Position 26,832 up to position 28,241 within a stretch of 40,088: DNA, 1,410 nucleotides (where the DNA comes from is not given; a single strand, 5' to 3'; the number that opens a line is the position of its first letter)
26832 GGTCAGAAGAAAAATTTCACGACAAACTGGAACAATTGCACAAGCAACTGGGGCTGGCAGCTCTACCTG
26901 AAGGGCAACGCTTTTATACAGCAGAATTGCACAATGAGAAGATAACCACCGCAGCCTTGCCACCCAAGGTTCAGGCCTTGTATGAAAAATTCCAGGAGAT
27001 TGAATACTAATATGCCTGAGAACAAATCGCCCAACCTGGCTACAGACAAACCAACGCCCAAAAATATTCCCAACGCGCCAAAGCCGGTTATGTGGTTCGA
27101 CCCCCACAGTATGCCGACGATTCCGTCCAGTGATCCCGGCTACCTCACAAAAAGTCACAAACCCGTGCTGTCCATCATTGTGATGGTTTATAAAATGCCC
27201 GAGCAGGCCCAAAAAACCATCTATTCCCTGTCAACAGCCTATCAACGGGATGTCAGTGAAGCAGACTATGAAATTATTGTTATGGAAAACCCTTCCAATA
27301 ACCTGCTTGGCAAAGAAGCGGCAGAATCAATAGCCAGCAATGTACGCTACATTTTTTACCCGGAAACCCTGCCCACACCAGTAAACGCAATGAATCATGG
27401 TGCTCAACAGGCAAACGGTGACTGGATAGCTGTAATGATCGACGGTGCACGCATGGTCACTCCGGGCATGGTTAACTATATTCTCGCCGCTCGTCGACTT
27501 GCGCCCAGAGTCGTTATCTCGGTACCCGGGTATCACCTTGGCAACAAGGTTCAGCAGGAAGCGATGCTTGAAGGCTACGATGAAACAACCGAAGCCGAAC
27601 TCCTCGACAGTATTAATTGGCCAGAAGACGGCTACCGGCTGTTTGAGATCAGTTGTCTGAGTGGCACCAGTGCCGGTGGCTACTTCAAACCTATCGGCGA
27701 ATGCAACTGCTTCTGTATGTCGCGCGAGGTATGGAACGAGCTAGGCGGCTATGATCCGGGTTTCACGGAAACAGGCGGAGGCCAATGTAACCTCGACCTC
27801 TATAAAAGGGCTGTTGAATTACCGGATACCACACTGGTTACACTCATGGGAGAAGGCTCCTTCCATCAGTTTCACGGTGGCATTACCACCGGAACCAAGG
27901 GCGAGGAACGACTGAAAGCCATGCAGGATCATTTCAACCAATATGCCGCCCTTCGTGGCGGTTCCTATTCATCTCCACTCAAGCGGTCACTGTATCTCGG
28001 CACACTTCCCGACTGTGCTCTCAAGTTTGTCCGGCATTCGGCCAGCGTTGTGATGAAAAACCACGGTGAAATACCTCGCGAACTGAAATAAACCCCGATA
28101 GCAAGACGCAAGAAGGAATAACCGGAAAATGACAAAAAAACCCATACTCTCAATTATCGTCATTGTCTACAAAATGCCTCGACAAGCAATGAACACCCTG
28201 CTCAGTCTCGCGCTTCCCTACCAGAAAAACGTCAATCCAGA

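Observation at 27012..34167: Five tandem, diverged paralogs of a GT-A-like protein lacking the canonical GT2 acidic motifs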

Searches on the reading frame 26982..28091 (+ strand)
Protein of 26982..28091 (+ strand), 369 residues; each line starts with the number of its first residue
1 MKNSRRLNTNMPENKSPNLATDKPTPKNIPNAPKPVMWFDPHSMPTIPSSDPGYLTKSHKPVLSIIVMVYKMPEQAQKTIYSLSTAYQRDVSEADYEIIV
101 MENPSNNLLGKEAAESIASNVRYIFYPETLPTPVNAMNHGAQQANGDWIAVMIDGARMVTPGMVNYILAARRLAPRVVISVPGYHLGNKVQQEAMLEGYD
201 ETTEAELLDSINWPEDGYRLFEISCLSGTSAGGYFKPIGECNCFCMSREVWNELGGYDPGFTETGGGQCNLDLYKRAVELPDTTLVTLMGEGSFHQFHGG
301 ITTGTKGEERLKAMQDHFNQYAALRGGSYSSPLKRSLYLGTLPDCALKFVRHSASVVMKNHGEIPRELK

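Call 3: search_protein_families(library=pfam, proteins=[window:26982-28091:+], max_evalue=1)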
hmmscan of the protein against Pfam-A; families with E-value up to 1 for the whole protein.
window:26982-28091:+ (369 aa): 2 families
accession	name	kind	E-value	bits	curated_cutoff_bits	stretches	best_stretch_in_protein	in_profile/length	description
PF00535.33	Glycos_transf_2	-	1.5e-08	35.2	23.3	1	64-152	1-85/168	Glycosyl transferase family 2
PF10111.15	Glyco_tranf_2_2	-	0.00024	21.1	27.3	1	67-276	4-198/276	Glycosyltransferase like family 2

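Call 4: search_protein_families(library=ncbifam, proteins=[window:26982-28091:+], max_evalue=1)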
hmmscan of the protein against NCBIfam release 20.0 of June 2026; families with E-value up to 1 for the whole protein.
window:26982-28091:+ (369 aa): 3 families
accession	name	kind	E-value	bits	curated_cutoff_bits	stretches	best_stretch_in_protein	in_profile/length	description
NF050050.1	ProtGlycPglI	equivalog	0.0021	17.5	500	1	60-159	1-97/306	GalNAc(5)-diNAcBac-PP-undecaprenol beta-1,3-glucosyltransferase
NF007482.0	PRK10073.1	equivalog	0.022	13.8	423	1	57-168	2-107/334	glycosyltransferase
TIGR04283.1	glyco_like_mftF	equivalog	0.1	12.2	182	1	63-151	1-78/221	TIGR04283 family arsenosugar biosynthesis glycosyltransferase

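Call 10: search_solved_structures(query=A1, max_evalue=1, show_alignments=3)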
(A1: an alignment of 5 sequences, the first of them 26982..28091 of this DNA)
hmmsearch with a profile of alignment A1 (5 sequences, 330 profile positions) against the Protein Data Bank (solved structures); distinct sequences matched with E-value up to 1: 9.
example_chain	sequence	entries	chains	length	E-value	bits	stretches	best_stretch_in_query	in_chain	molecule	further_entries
6p61_A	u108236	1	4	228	8.5e-05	24.9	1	1-94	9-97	Glycosyltransferase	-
9jma_A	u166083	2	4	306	0.02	17.1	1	7-98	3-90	GalNAc(5)-diNAcBac-PP-undecaprenol beta-1,3-glucosyltransferase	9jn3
5hea_A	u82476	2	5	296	0.025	16.8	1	2-109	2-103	Putative glycosyltransferase (GalT1)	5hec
2z87_A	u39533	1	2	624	0.044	15.9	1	7-136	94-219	Chondroitin synthase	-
2z86_A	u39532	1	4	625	0.044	15.9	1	7-136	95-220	Chondroitin synthase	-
7u8o_Q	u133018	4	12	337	0.33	13.1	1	10-95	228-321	Bacterial effector protein SidK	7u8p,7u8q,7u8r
9omm_A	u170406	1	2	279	0.84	11.7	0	40-96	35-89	Glycosyltransferase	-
9omh_A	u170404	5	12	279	0.85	11.7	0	40-96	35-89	Glycosyltransferase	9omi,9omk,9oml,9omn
9omj_A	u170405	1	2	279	0.87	11.7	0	40-96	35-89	Glycosyltransferase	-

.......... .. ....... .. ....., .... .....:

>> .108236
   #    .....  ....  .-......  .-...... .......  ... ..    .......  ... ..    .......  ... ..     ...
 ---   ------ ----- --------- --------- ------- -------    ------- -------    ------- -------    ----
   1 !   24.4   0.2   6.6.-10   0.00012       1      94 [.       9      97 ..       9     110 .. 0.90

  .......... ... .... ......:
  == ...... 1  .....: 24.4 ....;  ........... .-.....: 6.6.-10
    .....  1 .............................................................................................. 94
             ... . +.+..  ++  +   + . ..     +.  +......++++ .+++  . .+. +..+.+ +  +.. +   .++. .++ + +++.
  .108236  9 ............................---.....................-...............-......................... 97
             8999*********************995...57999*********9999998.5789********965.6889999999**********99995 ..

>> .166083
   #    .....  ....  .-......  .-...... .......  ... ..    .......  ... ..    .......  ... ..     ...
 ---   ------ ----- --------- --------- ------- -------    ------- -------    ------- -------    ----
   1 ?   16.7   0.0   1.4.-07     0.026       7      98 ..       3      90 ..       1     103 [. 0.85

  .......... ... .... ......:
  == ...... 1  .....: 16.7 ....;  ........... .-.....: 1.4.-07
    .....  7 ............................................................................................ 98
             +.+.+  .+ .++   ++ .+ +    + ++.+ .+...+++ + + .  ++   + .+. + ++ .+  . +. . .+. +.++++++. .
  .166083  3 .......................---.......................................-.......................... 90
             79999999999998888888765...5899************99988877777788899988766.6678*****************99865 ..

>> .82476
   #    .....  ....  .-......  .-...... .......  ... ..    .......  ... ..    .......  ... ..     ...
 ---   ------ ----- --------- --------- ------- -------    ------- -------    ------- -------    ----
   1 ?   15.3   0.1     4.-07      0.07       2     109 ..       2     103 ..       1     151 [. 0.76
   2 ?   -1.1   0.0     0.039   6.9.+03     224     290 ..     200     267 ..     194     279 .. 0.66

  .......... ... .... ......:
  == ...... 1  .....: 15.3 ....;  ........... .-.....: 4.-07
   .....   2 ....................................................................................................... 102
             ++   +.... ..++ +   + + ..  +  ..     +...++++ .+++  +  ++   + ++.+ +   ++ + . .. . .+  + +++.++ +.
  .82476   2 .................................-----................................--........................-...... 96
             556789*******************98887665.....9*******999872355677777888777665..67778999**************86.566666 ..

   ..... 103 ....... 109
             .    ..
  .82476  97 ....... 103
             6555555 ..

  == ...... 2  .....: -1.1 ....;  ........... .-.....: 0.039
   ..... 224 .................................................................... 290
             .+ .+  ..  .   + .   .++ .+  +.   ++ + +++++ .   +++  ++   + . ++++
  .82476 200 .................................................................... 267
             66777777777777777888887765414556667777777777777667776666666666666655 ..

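Call 53: find_homologous_proteins(query=window:27153-28091:+)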
Query window:27153-28091:+ (312 aa): 2005 proteins with E <= 0.001 among 3625 candidates; the best 120 are listed.
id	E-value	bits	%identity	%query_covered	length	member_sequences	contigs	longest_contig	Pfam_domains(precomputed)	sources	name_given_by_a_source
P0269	3.3e-211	718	100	100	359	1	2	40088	PF00535.33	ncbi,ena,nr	ncbi:MAG: glycosyltransferase [Pseudomonadales bacterium]|nr:glycosyltransferase [Pseudomonadales ba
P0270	2.5e-175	600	84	99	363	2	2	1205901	PF00535.33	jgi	-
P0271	8.9e-175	598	83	99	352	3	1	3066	PF10111.15,PF00535.33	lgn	-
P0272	2.3e-174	597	82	99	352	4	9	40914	PF10111.15,PF00535.33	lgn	-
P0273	1.9e-173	594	81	100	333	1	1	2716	PF00535.33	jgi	jgi:glycosyltransferase involved in cell wall biosynthesis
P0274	5.9e-173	593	82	99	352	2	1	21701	PF00535.33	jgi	-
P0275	7.5e-173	592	82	99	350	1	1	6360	PF00535.33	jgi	jgi:glycosyltransferase involved in cell wall biosynthesis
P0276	1.7e-170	584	82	99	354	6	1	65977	PF00535.33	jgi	-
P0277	3.4e-169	580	81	99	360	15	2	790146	PF00535.33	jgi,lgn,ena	-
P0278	3.3e-164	564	79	99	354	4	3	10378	-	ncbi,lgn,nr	ncbi:MAG: glycosyltransferase family 2 protein [Pseudomonadales bacterium]|nr:glycosyltransferase fa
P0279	3.3e-161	554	77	99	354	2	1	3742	-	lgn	-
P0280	2.9e-158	544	74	99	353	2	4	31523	PF00535.33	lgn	-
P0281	6.2e-158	543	75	99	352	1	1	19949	PF00535.33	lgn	-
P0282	1.6e-157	542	74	99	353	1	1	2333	PF00535.33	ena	-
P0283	6.9e-157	540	74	99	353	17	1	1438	PF00535.33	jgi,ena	-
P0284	7.3e-157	540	73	99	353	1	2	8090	PF00535.33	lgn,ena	-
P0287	3.3e-156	538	74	99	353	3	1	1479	PF00535.33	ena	-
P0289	4.1e-156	537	74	99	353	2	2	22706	PF00535.33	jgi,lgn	jgi:hypothetical protein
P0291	4.3e-156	537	76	99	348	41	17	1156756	PF00535.33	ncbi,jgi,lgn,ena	ncbi:MAG: glycosyltransferase family A protein [Pseudomonadales bacterium]|jgi:hypothetical protein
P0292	1.6e-155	535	74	99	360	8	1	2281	PF00535.33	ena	-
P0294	6.8e-151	520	73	98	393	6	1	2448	PF00535.33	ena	-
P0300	2.9e-137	475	66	96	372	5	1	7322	PF00535.33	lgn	-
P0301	1.6e-136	473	66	96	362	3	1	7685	PF00535.33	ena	-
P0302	9.8e-136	470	67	96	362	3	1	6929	PF00535.33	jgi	jgi:hypothetical protein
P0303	2.7e-135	469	67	96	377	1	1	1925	PF00535.33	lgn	-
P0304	6.8e-135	468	67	96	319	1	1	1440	PF00535.33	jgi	jgi:glycosyltransferase involved in cell wall biosynthesis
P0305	7.2e-135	467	68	97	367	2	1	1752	PF10111.15,PF00535.33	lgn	-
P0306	9.7e-135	467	67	96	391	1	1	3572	PF00535.33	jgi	-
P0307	2.4e-134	466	68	94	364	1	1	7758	PF00535.33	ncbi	-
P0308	4.8e-134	465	65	96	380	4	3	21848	PF00535.33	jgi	jgi:hypothetical protein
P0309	1.1e-133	463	66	97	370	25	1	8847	PF00535.33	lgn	-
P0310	4.9e-133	461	65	96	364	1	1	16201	PF00535.33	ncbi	-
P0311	9.5e-133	460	66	95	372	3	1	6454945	PF00535.33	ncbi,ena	-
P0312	1.8e-132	460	65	96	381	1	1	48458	PF00535.33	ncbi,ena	-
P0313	2.1e-132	459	65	97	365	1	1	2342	PF00535.33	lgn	-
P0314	5.5e-132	458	65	96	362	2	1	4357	PF00535.33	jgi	jgi:hypothetical protein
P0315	5.6e-132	458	67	95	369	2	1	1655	PF00535.33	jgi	jgi:hypothetical protein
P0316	7.6e-132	457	67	94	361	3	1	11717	PF00535.33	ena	-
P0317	1.5e-131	457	64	96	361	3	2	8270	PF00535.33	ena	-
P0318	1.6e-131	456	66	96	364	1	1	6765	PF00535.33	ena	-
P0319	2.6e-131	456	66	96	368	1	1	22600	PF10111.15,PF00535.33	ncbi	ncbi:MAG: glycosyltransferase family 2 protein [Pseudomonadales bacterium]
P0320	2.8e-131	456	67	92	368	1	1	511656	PF00535.33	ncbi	-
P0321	4.0e-131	455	66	96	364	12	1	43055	PF00535.33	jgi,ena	jgi:hypothetical protein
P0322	4.7e-131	455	68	93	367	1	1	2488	PF00535.33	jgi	-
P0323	5.1e-131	455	65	96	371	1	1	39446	PF00535.33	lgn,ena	-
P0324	9.7e-131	454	65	95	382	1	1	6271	PF00535.33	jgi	-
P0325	9.9e-131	454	67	93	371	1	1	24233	PF00535.33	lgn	-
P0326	1.6e-130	453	64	96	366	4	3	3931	PF00535.33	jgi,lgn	-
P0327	1.7e-130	453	65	95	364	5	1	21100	PF00535.33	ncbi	ncbi:MAG: glycosyltransferase family A protein [Halioglobus sp.]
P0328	3.2e-130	452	64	96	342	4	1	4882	PF00535.33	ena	-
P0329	3.3e-130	452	65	96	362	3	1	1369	PF00535.33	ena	-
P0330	7.6e-130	451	65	96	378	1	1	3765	PF00535.33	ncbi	-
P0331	8.2e-130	451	64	96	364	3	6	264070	PF00535.33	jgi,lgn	jgi:hypothetical protein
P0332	1.7e-129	450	65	95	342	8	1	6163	PF00535.33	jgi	-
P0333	2.3e-129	449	64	96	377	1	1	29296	PF10111.15,PF00535.33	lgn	-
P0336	3.3e-129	449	66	96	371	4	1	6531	PF00535.33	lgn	-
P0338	4.9e-129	448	65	96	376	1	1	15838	PF00535.33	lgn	-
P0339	1.2e-128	447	64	96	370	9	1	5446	PF00535.33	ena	-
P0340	1.9e-128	446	65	95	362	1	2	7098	PF00535.33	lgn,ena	-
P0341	4.6e-128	445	63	96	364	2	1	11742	PF00535.33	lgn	-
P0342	5.3e-128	445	64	95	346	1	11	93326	PF00535.33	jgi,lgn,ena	-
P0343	6.0e-128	445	63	97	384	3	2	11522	PF00535.33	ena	-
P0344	6.2e-128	445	63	97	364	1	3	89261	PF00535.33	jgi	jgi:hypothetical protein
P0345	7.2e-128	444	63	95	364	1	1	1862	PF00535.33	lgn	-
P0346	7.9e-128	444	65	95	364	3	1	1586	PF00535.33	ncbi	-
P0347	8.3e-128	444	64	97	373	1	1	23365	PF00535.33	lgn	-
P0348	1.1e-127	444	64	95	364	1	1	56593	PF00535.33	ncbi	ncbi:MAG: glycosyltransferase family A protein [Halioglobus sp.]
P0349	1.7e-127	443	63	95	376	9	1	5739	PF00535.33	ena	-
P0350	1.9e-127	443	64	96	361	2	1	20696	PF10111.15,PF00535.33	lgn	-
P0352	3.1e-127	442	64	95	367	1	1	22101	PF00535.33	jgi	-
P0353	1.2e-126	440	65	95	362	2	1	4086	PF00535.33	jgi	jgi:hypothetical protein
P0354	4.2e-126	439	62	97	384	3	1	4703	PF00535.33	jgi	jgi:hypothetical protein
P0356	1.2e-125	437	64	97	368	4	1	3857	PF00535.33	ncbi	-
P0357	1.4e-125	437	65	93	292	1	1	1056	PF00535.33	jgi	jgi:hypothetical protein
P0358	1.4e-125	437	64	97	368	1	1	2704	PF10111.15,PF00535.33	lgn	-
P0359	2.6e-125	436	63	96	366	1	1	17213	PF00535.33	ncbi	ncbi:MAG: glycosyltransferase [Halioglobus sp.]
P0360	4.6e-125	435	63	95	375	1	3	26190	PF00535.33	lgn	-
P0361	8.7e-125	434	63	95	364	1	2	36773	PF00535.33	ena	-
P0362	9.6e-125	434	63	97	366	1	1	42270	PF00535.33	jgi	jgi:hypothetical protein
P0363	1.1e-124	434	62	97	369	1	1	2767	PF10111.15,PF00535.33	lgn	-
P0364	1.7e-124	433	62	97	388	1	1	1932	PF00535.33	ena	-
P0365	1.3e-123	430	63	95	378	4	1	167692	PF00535.33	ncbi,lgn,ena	-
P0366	2.6e-122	426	62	97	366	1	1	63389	PF00535.33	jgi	jgi:hypothetical protein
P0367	8.6e-122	424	62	95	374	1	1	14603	PF00535.33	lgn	-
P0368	9.1e-122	424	62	98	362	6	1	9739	PF00535.33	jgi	jgi:hypothetical protein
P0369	1.4e-121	424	63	95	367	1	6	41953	PF00535.33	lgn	-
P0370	2.1e-121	423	64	95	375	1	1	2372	PF00535.33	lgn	-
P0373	3.1e-120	419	61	95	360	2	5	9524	PF10111.15,PF00535.33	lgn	-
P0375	2.1e-119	417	61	96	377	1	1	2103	PF00535.33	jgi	jgi:hypothetical protein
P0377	3.8e-119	416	63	98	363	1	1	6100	PF00535.33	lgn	-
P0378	4.1e-119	416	62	96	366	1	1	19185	PF00535.33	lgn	-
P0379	5.0e-119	415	61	95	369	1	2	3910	PF00535.33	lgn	-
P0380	5.8e-119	415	62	96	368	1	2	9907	PF00535.33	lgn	-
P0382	1.3e-118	414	63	95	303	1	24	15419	PF10111.15,PF00535.33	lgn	-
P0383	1.5e-118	414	61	98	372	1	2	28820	PF00535.33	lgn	-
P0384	1.7e-118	414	61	95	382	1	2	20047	PF00535.33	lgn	-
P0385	3.0e-118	413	59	97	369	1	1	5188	PF10111.15,PF00535.33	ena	-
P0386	4.7e-118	412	60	95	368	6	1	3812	PF00535.33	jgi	jgi:hypothetical protein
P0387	6.0e-118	412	61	94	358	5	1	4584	PF10111.15,PF00535.33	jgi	jgi:hypothetical protein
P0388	6.0e-118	412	61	97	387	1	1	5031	PF00535.33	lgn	-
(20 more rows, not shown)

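Call 71: predict_structure(alignment_id=A3)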
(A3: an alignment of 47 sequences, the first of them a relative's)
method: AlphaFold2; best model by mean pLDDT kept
length: 359 residues; sequences in the alignment: 47
mean_pLDDT: 86.1   pTM: 0.88
mean pLDDT of the five models: 86.1, 85.5, 84.3, 83.4, 83.2
residues with pLDDT >= 90: 189; 70-90: 124; 50-70: 36; < 50: 10
segments of 3 or more residues with pLDDT < 50: 1-3, 5-9
pLDDT, mean of each block of 10 residues (from residue 1): 44 68 79 81 81 95 92 98 98 94 98 96 95 97 89 96 94 84 70 91 95 79 59 92 98 87 94 92 76 69 88 94 87 87 82 81
secondary structure, 60 per line:
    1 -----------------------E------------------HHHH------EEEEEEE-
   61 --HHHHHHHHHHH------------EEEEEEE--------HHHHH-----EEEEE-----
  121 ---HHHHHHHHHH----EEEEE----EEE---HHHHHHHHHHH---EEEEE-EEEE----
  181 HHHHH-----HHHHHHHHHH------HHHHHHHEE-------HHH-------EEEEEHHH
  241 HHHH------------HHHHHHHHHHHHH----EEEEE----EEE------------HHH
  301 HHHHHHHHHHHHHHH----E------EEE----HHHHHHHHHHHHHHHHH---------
elements in order: H43-46 E53-59 H63-73 E86-92 H101-105 E111-115 H124-133 E138-142 E147-149 H153-163 E167-171 E173-176 H181-185 H191-200 H207-213 E233-237 H238-244 H257-269 E274-278 E283-285 H298-315 E327-329 H334-350

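Call 73: fold_search(model_id=the predicted structure, library=pdb)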
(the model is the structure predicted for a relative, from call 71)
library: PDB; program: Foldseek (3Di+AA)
matches with E <= 10: 1450; with E <= 0.001: 260
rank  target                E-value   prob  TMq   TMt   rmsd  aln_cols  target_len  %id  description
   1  2z87_B                1.5e-11  1.00  0.47  0.29  11.9       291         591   17  Crystal structure of chondroitin polymerase from Escherichia coli strain K4 (K4CP) complexed with UDP-GalNAc and UDP (released 2008-09-16)
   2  2z86_D                3.5e-11  1.00  0.46  0.28  11.6       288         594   14  Crystal structure of chondroitin polymerase from Escherichia coli strain K4 (K4CP) complexed with UDP-GlcUA and UDP (released 2008-09-16)
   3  2z86_C                5.0e-11  1.00  0.46  0.29  14.3       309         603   14  Crystal structure of chondroitin polymerase from Escherichia coli strain K4 (K4CP) complexed with UDP-GlcUA and UDP (released 2008-09-16)
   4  2z86_A                1.2e-10  1.00  0.47  0.30  15.2       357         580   13  Crystal structure of chondroitin polymerase from Escherichia coli strain K4 (K4CP) complexed with UDP-GlcUA and UDP (released 2008-09-16)
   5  2z87_A                2.3e-10  1.00  0.46  0.28  13.3       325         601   16  Crystal structure of chondroitin polymerase from Escherichia coli strain K4 (K4CP) complexed with UDP-GalNAc and UDP (released 2008-09-16)
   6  2z86_B                2.6e-10  1.00  0.46  0.28  17.2       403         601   14  Crystal structure of chondroitin polymerase from Escherichia coli strain K4 (K4CP) complexed with UDP-GlcUA and UDP (released 2008-09-16)
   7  6p61_C                5.1e-10  1.00  0.44  0.78   3.9       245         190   18  Structure of a Glycosyltransferase from Leptospira borgpetersenii serovar Hardjo-bovis (strain JB197) (released 2019-07-10)
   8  9jma_A                8.4e-10  1.00  0.50  0.58  10.3       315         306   13  Crystal structure of glycosyltransferase AvpGT (released 2025-01-29)
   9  6p61_B                1.5e-09  1.00  0.44  0.78   4.0       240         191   19  Structure of a Glycosyltransferase from Leptospira borgpetersenii serovar Hardjo-bovis (strain JB197) (released 2019-07-10)
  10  9omn_B                1.5e-09  1.00  0.41  0.53  11.4       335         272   13  WrtF fucosyltransferase - GDP-2-deoxy-2-fluoro-beta-L-fucose (released 2025-10-29)
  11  6h4f_C                2.4e-09  1.00  0.39  0.44  15.4       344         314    9  TarP-3RboP (released 2018-09-26)
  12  6h4f_E                2.5e-09  1.00  0.38  0.43   9.8       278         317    9  TarP-3RboP (released 2018-09-26)
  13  9omh_A                2.7e-09  1.00  0.41  0.53   8.7       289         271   15  WrtF fucosyltransferase - Apo (released 2025-10-29)
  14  8bz8_E                2.7e-09  1.00  0.42  0.26  11.2       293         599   12  Crystal structure of the L. monocytogenes RmlT D198A variant in complex with TDP-rhamnose (released 2023-12-27)
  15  9omm_A                2.8e-09  1.00  0.41  0.55   7.6       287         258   16  WrtF fucosyltransferase - tetrasaccharide product (released 2025-10-29)
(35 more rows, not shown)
